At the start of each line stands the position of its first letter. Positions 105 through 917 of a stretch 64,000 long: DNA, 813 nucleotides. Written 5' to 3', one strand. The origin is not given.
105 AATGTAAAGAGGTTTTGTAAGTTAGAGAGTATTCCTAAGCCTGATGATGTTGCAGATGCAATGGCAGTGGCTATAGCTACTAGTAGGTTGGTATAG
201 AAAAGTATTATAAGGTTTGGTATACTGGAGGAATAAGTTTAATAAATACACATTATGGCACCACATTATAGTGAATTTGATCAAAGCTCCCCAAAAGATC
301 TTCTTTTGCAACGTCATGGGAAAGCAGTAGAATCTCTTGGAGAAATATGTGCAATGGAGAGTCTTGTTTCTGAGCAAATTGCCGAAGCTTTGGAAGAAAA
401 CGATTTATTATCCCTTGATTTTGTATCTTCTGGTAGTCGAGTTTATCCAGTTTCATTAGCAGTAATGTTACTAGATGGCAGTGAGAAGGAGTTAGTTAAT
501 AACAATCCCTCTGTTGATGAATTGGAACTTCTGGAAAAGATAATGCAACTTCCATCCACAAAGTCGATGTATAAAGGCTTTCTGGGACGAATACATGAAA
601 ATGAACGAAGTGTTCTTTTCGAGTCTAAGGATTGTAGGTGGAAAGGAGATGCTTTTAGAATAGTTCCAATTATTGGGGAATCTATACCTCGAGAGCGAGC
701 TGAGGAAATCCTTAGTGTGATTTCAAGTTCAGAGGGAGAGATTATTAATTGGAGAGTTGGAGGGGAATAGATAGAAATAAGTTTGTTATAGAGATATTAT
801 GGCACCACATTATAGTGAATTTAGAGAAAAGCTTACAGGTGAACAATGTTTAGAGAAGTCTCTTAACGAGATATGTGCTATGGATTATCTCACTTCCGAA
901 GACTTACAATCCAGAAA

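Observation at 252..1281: Tandem divergent paralogs inserted in the ruvC-ruvA-ruvB operon with a 27-nt identical 5' end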

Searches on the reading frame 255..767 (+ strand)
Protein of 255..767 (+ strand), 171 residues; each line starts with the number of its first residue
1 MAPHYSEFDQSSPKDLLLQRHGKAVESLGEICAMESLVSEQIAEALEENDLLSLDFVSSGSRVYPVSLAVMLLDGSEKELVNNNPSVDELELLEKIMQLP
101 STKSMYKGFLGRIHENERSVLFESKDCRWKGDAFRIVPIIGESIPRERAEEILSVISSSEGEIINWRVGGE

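Call 6: search_protein_families(library=pfam, proteins=[window:255-767:+], max_evalue=1)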
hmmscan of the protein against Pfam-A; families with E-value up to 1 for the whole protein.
window:255-767:+ (171 aa): 0 families

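Call 7: search_protein_families(library=ncbifam, proteins=[window:255-767:+], max_evalue=1)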
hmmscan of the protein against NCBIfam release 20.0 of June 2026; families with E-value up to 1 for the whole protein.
window:255-767:+ (171 aa): 0 families

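Call 8: search_protein_families(library=padloc, proteins=[window:255-767:+], max_evalue=1)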
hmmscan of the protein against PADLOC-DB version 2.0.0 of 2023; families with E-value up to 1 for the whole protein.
window:255-767:+ (171 aa): 0 families

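Call 9: search_protein_families(library=phrogs, proteins=[window:255-767:+], max_evalue=1)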
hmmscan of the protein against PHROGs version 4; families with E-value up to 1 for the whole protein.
window:255-767:+ (171 aa): 0 families

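Call 12: find_homologous_proteins(query=A1, max_evalue=0.01)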
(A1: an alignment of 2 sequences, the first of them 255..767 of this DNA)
Query A1 (2 sequences) (171 aa, profile of the alignment): 3 proteins with E <= 0.01 among 686 candidates.
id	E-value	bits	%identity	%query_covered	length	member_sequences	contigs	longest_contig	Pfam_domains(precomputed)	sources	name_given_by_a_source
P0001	1.4e-87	310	100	100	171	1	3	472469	-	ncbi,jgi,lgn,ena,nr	ncbi:hypothetical protein K8R14_03350 [bacterium]|nr:hypothetical protein [bacterium]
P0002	1.4e-80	287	29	99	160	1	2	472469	-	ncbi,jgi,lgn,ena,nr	ncbi:hypothetical protein K8R14_03355 [bacterium]|nr:hypothetical protein [bacterium]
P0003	4.0e-72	260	82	100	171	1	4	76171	-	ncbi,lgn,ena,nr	ncbi:hypothetical protein K8R20_00690 [bacterium]|nr:hypothetical protein [bacterium]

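Call 13: find_encoding_contigs(protein=P0003, flank=6000, max_places=6)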
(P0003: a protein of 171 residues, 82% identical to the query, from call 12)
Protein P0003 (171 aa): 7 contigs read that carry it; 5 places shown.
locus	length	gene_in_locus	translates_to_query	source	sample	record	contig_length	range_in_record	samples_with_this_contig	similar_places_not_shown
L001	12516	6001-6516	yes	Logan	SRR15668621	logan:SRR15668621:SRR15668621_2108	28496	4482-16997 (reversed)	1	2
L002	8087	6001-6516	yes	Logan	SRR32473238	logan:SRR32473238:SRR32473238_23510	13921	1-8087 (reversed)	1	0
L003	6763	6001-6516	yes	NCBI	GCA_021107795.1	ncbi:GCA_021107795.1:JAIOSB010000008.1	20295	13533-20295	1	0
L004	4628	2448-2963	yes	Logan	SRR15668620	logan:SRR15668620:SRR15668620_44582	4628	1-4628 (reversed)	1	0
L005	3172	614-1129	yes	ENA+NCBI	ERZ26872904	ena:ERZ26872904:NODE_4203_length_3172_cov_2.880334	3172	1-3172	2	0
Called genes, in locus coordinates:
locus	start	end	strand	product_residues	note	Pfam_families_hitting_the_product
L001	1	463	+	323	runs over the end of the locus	PF00849:PseudoU_synth_2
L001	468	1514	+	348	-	PF13399:LytR_C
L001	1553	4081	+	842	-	PF26449:DUF8128, PF10412:TrwB_AAD_bind (weak)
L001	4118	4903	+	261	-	PF20772:TACO1_YebC_N, PF01709:Transcrip_reg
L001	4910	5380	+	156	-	PF02075:RuvC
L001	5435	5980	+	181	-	-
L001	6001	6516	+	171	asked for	-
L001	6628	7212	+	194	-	PF01330:RuvA_N, PF14520:HHH_5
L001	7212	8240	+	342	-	PF00910:RNA_helicase (faint), PF06068:TIP49 (weak), PF05496:RuvB_N, PF01078:Mg_chelatase (faint), PF00004:AAA, PF07728:AAA_5, PF17864:AAA_lid_4, PF05491:WHD_RuvB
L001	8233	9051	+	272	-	-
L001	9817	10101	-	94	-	-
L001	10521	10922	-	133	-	-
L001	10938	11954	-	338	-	-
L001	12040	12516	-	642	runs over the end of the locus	PF13439:Glyco_transf_4, PF00534:Glycos_transf_1, PF13692:Glyco_trans_1_4, PF00535:Glycos_transf_2, PF13641:Glyco_tranf_2_3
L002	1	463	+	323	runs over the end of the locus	PF00849:PseudoU_synth_2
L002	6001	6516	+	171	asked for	-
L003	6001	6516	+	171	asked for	-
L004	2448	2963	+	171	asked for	-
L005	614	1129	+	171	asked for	-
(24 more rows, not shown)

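Call 14: find_encoding_contigs(protein=P0001, flank=6000, max_places=6)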
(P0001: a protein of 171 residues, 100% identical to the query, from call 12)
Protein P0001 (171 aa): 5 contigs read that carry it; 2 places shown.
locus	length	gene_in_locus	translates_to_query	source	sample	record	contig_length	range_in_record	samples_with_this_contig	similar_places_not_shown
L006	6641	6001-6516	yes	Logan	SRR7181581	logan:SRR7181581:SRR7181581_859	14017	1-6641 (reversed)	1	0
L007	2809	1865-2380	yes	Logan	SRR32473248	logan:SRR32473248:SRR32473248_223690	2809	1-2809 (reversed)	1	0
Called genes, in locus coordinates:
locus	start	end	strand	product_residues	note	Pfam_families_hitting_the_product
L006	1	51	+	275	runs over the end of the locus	-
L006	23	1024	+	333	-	PF00849:PseudoU_synth_2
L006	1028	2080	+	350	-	PF13399:LytR_C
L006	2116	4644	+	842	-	PF26449:DUF8128, PF10412:TrwB_AAD_bind (weak)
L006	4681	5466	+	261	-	PF20772:TACO1_YebC_N, PF01709:Transcrip_reg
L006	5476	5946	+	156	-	PF02075:RuvC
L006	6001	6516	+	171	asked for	-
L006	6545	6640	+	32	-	?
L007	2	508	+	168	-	?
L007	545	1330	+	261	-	PF20772:TACO1_YebC_N, PF01709:Transcrip_reg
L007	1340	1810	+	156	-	PF02075:RuvC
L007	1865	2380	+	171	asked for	-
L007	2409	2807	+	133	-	?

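Call 17: find_homologous_proteins(query=L001:5435-5977:+, max_evalue=0.01)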
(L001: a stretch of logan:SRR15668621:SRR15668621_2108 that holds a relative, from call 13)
Query L001:5435-5977:+ (181 aa): 1 proteins with E <= 0.01 among 23 candidates.
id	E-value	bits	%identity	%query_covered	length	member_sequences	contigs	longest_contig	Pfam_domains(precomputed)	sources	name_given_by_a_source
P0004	4.2e-119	413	100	100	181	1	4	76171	-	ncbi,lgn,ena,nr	ncbi:hypothetical protein K8R20_00685 [bacterium]|nr:hypothetical protein [bacterium]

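Call 28: search_protein_representatives(alignment_id=A3)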
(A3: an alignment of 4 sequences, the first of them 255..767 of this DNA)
Query: 4 sequences, 171 profile positions. Proteins with E-value up to 0.001 (for the whole library): 7; up to 1e-10: 4; up to 1e-30: 3. The best 7 are listed.
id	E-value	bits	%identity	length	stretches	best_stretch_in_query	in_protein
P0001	7.0e-70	250.6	-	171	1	1-171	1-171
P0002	1.0e-65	237.0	-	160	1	1-170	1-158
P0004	1.1e-55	204.3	-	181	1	1-169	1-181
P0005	2.4e-21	92.6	-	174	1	18-167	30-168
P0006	3.0e-09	53.2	-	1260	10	111-157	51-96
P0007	2.5e-05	40.4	-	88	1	9-61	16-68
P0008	6.2e-04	35.9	-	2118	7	111-157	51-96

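Call 32: find_homologous_proteins(query=A4, max_evalue=0.1)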
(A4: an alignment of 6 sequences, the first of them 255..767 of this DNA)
Query A4 (6 sequences) (171 aa, profile of the alignment): 4 proteins with E <= 0.1 among 1961 candidates.
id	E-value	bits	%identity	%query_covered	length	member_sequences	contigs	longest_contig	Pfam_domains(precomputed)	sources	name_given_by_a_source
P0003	2.3e-76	273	82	100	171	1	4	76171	-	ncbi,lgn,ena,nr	ncbi:hypothetical protein K8R20_00690 [bacterium]|nr:hypothetical protein [bacterium]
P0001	5.2e-75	269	100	100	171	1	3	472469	-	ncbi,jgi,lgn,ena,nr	ncbi:hypothetical protein K8R14_03350 [bacterium]|nr:hypothetical protein [bacterium]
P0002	5.2e-47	178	29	99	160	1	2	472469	-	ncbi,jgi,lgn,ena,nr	ncbi:hypothetical protein K8R14_03355 [bacterium]|nr:hypothetical protein [bacterium]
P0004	1.2e-40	157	-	-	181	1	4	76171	-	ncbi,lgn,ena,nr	ncbi:hypothetical protein K8R20_00685 [bacterium]|nr:hypothetical protein [bacterium]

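Call 33: find_encoding_contigs(protein=P0005, flank=6000)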
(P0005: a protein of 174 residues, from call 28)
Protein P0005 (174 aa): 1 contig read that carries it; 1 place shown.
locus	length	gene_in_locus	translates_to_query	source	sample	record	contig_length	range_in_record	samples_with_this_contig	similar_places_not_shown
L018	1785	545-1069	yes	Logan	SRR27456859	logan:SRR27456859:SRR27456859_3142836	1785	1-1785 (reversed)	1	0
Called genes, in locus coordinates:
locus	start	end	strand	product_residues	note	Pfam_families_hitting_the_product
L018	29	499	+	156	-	PF02075:RuvC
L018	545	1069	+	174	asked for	-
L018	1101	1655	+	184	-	-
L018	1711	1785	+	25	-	?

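Call 34: find_encoding_contigs(protein=P0007, flank=6000)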
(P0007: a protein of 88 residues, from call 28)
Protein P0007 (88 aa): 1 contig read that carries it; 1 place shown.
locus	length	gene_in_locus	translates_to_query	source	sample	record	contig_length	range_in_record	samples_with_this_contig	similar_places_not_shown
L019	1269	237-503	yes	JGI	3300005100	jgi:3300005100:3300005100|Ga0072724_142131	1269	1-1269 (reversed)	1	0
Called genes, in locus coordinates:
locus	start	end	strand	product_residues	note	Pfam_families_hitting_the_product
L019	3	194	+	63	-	?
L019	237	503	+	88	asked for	-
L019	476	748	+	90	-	-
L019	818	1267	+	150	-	?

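Call 45: find_encoding_contigs(protein=P0002, flank=3000, max_places=10)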
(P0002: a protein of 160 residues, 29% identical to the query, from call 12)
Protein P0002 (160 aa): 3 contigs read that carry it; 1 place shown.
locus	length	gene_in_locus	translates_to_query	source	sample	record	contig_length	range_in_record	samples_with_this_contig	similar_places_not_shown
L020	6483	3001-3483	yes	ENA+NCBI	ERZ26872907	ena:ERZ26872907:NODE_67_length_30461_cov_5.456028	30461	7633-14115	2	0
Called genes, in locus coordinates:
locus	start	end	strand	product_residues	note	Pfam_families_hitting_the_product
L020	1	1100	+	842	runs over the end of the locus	PF26449:DUF8128, PF10412:TrwB_AAD_bind (weak)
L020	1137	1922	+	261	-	PF20772:TACO1_YebC_N, PF01709:Transcrip_reg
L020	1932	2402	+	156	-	PF02075:RuvC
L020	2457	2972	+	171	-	-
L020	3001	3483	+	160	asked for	-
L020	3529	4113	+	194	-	PF01330:RuvA_N, PF14520:HHH_5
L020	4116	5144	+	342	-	PF06068:TIP49 (faint), PF05496:RuvB_N, PF00004:AAA, PF00910:RNA_helicase (faint), PF07728:AAA_5, PF17864:AAA_lid_4, PF05491:WHD_RuvB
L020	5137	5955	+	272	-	-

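Call 46: find_encoding_contigs(protein=P0004, flank=3000, max_places=10)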
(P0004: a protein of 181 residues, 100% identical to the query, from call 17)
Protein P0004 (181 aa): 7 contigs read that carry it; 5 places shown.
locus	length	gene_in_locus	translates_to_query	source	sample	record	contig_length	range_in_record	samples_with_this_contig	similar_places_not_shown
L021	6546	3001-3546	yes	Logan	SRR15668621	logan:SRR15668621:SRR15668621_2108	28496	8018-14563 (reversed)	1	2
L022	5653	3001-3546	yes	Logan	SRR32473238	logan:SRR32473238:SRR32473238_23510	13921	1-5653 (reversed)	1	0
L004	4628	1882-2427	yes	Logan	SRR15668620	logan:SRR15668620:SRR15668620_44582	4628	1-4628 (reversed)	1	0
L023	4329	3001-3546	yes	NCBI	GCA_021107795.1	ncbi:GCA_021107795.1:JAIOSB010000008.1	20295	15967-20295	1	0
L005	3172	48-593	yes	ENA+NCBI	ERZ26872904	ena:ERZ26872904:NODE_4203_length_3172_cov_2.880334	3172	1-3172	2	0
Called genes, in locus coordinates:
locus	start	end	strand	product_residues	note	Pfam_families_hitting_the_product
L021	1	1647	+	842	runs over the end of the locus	PF26449:DUF8128, PF10412:TrwB_AAD_bind (weak)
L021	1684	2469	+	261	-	PF20772:TACO1_YebC_N, PF01709:Transcrip_reg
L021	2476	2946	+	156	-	PF02075:RuvC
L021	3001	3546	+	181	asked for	-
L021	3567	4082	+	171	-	-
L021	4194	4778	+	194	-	PF01330:RuvA_N, PF14520:HHH_5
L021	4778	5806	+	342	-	PF00910:RNA_helicase (faint), PF06068:TIP49 (weak), PF05496:RuvB_N, PF01078:Mg_chelatase (faint), PF00004:AAA, PF07728:AAA_5, PF17864:AAA_lid_4, PF05491:WHD_RuvB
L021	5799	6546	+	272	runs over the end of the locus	-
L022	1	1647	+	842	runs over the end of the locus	PF26449:DUF8128, PF10412:TrwB_AAD_bind (weak)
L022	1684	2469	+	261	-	PF20772:TACO1_YebC_N, PF01709:Transcrip_reg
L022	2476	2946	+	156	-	PF02075:RuvC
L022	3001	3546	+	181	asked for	-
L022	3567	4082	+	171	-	-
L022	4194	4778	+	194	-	PF01330:RuvA_N, PF14520:HHH_5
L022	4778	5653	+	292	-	?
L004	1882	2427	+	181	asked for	-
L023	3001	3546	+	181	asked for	-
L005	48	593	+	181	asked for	-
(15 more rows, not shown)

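Call 49: predict_structure(alignment_id=A4)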
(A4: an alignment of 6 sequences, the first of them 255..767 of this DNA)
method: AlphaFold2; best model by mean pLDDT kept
length: 171 residues; sequences in the alignment: 6
mean_pLDDT: 74.3   pTM: 0.70
mean pLDDT of the five models: 74.3, 72.7, 68.6, 66.9, 51.6
residues with pLDDT >= 90: 34; 70-90: 81; 50-70: 32; < 50: 24
segments of 3 or more residues with pLDDT < 50: 1-11, 75-85
pLDDT, mean of each block of 10 residues (from residue 1): 39 67 91 90 88 88 89 53 48 69 78 75 71 81 93 79 70 32
secondary structure, 60 per line:
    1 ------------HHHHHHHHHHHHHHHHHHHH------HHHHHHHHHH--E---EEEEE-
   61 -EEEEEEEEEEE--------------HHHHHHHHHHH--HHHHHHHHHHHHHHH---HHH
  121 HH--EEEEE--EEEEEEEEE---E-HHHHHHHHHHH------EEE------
elements in order: H13-32 H39-48 E55-59 E62-72 H87-97 H100-114 H118-122 E125-129 E132-140 H146-156 E163-165

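Call 54: search_solved_structures(query=A4, max_evalue=10)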
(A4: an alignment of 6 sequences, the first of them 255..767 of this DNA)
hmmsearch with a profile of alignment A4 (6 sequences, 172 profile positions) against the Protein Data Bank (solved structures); distinct sequences matched with E-value up to 10: 2.
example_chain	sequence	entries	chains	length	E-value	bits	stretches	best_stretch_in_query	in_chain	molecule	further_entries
7o0i_B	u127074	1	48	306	0.65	12.9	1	102-156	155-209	Anti-anti-sigma factor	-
8k2s_A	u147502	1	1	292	1.3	12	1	35-131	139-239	Molecular chaperone HtpG (Fragment)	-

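Call 57: fold_search(model_id=the predicted structure, library=viral)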
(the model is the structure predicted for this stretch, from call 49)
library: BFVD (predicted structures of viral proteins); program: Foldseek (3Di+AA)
matches with E <= 10: 668; with E <= 0.001: 0
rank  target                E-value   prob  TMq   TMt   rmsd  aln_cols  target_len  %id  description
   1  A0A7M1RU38            1.8e-02  0.57  0.20  0.22  10.4       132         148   14  Uncharacterized protein [uncultured phage cr7_1]
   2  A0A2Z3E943            4.9e-02  0.16  0.18  0.12  15.4       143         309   13  (no name in the UniProt tables at hand)
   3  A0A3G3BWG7            5.1e-02  0.28  0.21  0.23  11.9       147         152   11  (no name in the UniProt tables at hand)
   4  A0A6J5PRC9            5.8e-02  0.08  0.14  0.15  17.0       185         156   14  Uncharacterized protein [uncultured Caudovirales phage]
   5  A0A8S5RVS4            6.1e-02  0.09  0.15  0.18  14.4       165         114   10  Uncharacterized protein [Siphoviridae sp. ctHip2]
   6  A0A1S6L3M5            6.5e-02  0.16  0.18  0.18  18.1       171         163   14  Uncharacterized protein [Erwinia phage vB_EamM_Yoloswag]
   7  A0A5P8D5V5            8.3e-02  0.18  0.19  0.14  14.5       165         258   12  LAGLIDADG endonuclease [Gordonia phage Keitabear]
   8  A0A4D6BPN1            8.3e-02  0.12  0.18  0.04  18.3       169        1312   11  DNA-directed RNA polymerase 147 kDa polypeptide [Salmon gill poxvirus]
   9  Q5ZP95                8.3e-02  0.11  0.17  0.11  14.5       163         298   15  L protein (Fragment) [Orthonairovirus haemorrhagiae]
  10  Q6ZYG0                8.8e-02  0.13  0.18  0.18  17.0       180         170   12  Uncharacterized protein [Pyrobaculum spherical virus (isolate United States/Yellowstone)]
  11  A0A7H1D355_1          1.0e-01  0.14  0.17  0.04  14.5       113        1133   12  RNA-directed RNA polymerase L [Thrips tabaci bunya-like virus 2]
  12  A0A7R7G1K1            1.0e-01  0.08  0.14  0.07  17.0       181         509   16  (no name in the UniProt tables at hand)
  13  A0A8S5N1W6            1.1e-01  0.38  0.23  0.33   6.9        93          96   12  Uncharacterized protein [Podoviridae sp. cttxo15]
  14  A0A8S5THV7            1.3e-01  0.16  0.21  0.25  14.7       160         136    8  DUF3168 domain-containing protein [Siphoviridae sp. ctTfn5]
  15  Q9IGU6                1.3e-01  0.11  0.19  0.09  16.0       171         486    9  J7L [Tanapox virus]
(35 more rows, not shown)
